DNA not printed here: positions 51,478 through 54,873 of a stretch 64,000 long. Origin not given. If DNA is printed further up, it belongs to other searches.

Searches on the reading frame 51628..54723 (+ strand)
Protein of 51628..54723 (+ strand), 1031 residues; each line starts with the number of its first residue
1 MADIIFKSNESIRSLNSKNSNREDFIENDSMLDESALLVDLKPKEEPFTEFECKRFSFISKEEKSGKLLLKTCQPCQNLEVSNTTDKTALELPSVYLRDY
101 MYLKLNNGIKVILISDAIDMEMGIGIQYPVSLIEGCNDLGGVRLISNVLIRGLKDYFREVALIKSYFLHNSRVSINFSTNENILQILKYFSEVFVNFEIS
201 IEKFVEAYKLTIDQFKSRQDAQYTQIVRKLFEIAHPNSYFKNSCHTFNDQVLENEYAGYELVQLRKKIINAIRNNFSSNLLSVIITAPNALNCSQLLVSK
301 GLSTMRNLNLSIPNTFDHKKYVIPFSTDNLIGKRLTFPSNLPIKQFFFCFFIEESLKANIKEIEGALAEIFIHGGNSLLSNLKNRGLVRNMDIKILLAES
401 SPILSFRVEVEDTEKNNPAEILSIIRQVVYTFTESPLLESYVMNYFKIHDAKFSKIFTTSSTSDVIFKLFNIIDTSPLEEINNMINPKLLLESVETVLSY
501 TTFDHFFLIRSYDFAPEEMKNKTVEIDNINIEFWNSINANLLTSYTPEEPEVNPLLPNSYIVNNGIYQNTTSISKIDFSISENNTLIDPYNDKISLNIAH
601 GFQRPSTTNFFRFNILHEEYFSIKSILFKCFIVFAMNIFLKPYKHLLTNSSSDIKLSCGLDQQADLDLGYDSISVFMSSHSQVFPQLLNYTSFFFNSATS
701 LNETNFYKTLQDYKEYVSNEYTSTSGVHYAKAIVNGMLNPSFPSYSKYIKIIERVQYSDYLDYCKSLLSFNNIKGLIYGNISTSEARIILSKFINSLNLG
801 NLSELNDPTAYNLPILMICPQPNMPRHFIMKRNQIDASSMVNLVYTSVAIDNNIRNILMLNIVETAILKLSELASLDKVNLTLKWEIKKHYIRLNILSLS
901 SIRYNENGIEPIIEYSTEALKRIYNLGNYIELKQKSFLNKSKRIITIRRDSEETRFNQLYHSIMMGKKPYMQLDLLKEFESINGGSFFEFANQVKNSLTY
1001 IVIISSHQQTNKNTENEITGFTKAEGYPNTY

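Call 9: search_protein_families(library=pfam, proteins=[window:51628-54723:+], max_evalue=0.01)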
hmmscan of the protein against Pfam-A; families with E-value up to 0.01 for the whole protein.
window:51628-54723:+ (1031 aa): 1 family
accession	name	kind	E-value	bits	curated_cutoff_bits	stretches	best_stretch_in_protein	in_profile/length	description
PF05193.26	Peptidase_M16_C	-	0.0097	16.2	23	0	755-849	2-87/181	Peptidase M16 inactive domain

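Call 15: find_encoding_contigs(protein=window:51628-54723:+, flank=10000, max_places=10)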
Protein window:51628-54723:+ (1031 aa): 4 contigs read that carry it; 3 places shown.
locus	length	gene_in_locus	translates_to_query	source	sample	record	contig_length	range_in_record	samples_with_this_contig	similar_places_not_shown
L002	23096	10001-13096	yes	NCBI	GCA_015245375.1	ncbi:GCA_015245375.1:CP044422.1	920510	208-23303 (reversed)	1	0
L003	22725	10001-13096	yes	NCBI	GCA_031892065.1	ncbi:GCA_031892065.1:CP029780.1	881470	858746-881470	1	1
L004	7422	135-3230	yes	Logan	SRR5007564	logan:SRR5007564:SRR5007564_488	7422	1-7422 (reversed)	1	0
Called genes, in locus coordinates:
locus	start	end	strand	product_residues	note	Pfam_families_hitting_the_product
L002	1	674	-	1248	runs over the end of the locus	-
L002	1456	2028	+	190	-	-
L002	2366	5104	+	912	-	-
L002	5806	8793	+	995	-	-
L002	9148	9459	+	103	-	-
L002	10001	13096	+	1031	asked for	-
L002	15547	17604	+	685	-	-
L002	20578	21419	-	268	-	PF00692:dUTPase (weak)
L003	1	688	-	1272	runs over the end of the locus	-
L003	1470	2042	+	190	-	-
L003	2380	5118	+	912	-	-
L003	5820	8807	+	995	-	-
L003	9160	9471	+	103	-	-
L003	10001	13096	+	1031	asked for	-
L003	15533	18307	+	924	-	-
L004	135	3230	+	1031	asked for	-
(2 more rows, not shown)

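Call 41: find_homologous_proteins(query=window:51628-54723:+, max_evalue=1e-20)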
Query window:51628-54723:+ (1031 aa): 5 proteins with E <= 1e-20 among 8000 candidates.
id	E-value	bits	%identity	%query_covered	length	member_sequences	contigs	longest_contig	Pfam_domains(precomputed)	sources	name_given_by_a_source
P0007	0.0e+0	2181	97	100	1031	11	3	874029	-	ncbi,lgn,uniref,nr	ncbi:unnamed protein product [Cryptosporidium hominis]|uniref:Uncharacterized protein n=1 Tax=Crypto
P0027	0.0e+0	1779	78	100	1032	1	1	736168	-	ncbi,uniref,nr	ncbi:insulinase-like peptidase [Cryptosporidium sp. chipmunk genotype I]|uniref:insulinase-like pept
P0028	0.0e+0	1533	70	97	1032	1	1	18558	-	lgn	-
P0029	0.0e+0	1443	64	99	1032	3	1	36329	-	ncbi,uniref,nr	ncbi:insulinase-like peptidase [Cryptosporidium canis]|uniref:Insulinase-like peptidase n=1 Tax=Cryp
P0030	0.0e+0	1105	54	94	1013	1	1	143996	-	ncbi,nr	ncbi:insulinase-like peptidase [Cryptosporidium felis]|nr:insulinase-like peptidase [Cryptosporidium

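Call 42: find_encoding_contigs(protein=P0027, flank=10000, max_places=2)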
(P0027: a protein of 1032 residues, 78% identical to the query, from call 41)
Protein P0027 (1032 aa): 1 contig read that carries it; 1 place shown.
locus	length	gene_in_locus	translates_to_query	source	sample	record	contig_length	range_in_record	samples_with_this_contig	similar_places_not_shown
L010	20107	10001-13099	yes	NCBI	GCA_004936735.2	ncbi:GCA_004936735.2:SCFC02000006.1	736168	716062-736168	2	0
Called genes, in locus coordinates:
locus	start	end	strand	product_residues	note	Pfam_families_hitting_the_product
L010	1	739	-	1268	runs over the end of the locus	-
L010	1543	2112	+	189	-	-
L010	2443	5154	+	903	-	-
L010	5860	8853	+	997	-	-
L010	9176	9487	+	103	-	-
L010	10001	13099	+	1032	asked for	-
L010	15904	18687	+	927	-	-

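Call 43: find_encoding_contigs(protein=P0029, flank=10000, max_places=2)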
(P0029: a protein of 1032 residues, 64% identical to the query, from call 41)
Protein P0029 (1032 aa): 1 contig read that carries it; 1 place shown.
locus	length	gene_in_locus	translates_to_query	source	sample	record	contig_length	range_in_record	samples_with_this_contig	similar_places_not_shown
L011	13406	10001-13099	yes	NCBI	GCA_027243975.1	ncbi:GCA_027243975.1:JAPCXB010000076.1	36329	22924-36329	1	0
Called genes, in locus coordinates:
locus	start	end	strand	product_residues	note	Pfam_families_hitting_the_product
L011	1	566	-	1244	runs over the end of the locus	-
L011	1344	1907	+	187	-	-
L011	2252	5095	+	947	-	-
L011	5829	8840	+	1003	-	-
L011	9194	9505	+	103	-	-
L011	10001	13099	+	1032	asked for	-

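Call 44: find_encoding_contigs(protein=P0030, flank=10000, max_places=2)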
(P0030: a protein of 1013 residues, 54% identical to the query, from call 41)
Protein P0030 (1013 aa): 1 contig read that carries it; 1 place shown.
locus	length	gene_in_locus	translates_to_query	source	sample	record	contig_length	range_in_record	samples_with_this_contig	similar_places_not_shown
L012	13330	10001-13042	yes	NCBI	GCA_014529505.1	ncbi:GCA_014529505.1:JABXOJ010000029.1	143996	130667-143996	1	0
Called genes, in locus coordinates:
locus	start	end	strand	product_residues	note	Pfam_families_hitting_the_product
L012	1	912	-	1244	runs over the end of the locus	-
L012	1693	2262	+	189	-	-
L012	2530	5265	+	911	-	-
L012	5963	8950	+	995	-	-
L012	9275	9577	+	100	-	-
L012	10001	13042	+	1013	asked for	-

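Call 45: find_encoding_contigs(protein=P0028, flank=10000, max_places=2)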
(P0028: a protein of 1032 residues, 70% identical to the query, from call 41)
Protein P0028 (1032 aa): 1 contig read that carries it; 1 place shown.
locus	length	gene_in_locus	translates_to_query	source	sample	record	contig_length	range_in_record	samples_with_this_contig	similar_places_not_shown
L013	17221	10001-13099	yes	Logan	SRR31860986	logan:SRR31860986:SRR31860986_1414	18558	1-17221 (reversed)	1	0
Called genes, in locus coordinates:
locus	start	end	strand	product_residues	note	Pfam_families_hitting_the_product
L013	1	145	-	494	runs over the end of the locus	?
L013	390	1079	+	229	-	-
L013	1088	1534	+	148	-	-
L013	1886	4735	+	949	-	-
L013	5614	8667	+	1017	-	-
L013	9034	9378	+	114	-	-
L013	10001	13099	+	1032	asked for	-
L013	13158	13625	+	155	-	-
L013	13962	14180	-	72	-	-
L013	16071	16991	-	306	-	-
